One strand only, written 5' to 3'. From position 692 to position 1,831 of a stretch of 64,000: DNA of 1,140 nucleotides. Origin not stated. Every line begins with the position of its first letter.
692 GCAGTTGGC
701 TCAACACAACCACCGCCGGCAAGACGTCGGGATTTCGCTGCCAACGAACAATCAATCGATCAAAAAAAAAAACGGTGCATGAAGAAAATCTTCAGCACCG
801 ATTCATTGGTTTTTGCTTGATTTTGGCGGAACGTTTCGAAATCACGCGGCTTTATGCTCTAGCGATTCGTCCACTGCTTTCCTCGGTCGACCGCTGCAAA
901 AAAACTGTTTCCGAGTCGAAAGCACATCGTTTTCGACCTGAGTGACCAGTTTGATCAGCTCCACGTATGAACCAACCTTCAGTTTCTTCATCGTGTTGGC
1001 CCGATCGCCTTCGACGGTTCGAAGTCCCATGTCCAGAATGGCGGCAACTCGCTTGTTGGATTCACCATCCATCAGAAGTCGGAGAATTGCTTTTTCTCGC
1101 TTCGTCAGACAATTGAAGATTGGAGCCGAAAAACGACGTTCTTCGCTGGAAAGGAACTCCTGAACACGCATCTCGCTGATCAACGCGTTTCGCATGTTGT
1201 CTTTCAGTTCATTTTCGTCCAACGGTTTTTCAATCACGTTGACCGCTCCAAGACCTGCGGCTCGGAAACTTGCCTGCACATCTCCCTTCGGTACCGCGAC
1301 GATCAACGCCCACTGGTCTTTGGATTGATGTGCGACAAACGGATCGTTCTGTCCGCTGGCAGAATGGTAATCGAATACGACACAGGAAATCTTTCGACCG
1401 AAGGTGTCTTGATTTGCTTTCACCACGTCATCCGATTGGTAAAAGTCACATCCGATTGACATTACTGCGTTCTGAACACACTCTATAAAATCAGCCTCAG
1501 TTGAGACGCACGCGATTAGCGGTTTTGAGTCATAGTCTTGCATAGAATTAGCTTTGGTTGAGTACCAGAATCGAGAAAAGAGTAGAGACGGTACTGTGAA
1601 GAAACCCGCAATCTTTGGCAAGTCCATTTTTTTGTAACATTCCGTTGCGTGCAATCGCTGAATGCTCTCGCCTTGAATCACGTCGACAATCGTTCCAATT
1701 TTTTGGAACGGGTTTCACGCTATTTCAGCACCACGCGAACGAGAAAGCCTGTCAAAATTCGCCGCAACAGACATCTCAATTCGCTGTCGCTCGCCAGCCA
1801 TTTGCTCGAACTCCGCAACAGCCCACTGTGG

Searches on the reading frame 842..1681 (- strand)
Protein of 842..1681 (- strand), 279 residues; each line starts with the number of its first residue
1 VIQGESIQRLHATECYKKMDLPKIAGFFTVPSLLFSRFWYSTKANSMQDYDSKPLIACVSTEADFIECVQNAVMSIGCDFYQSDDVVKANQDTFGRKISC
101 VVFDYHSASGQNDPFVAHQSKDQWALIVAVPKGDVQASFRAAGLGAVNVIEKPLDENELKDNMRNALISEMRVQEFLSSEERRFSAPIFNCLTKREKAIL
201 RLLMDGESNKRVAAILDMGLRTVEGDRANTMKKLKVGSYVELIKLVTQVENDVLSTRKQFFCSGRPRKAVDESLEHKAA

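Call 44: find_encoding_contigs(protein=window:842-1681:-, flank=10000, max_places=2)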
Protein window:842-1681:- (279 aa): 3 contigs read that carry it; 2 places shown.
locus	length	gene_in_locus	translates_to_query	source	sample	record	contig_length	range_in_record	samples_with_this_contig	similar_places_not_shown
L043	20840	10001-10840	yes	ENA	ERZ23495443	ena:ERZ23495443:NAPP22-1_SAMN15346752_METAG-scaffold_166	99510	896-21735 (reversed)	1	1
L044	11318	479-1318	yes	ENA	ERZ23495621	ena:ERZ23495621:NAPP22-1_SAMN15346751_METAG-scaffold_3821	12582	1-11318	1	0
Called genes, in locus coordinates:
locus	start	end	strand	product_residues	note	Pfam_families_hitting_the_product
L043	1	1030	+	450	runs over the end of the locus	PF02874:ATP-synt_ab_N (weak), PF00006:ATP-synt_ab, PF18269:T3SS_ATPase_C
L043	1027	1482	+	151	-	-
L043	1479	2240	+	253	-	-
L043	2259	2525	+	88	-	PF01313:Bac_export_3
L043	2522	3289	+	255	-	PF01311:Bac_export_1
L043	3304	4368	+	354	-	PF01312:Bac_export_2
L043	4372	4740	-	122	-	-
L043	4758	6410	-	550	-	PF00460:Flg_bb_rod, PF22692:LlgE_F_G_D1, PF07559:FlgE_D2, PF06429:Flg_bbr_C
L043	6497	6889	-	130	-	PF03963:FlgD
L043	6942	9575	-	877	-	PF02120:Flg_hook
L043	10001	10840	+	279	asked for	PF00196:GerE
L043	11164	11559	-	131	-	PF00072:Response_reg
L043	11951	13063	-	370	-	PF00158:Sigma54_activat, PF14532:Sigma54_activ_2, PF07728:AAA_5 (weak), PF25601:AAA_lid_14, PF02954:HTH_8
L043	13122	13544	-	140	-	-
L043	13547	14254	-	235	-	-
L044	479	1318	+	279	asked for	PF00196:GerE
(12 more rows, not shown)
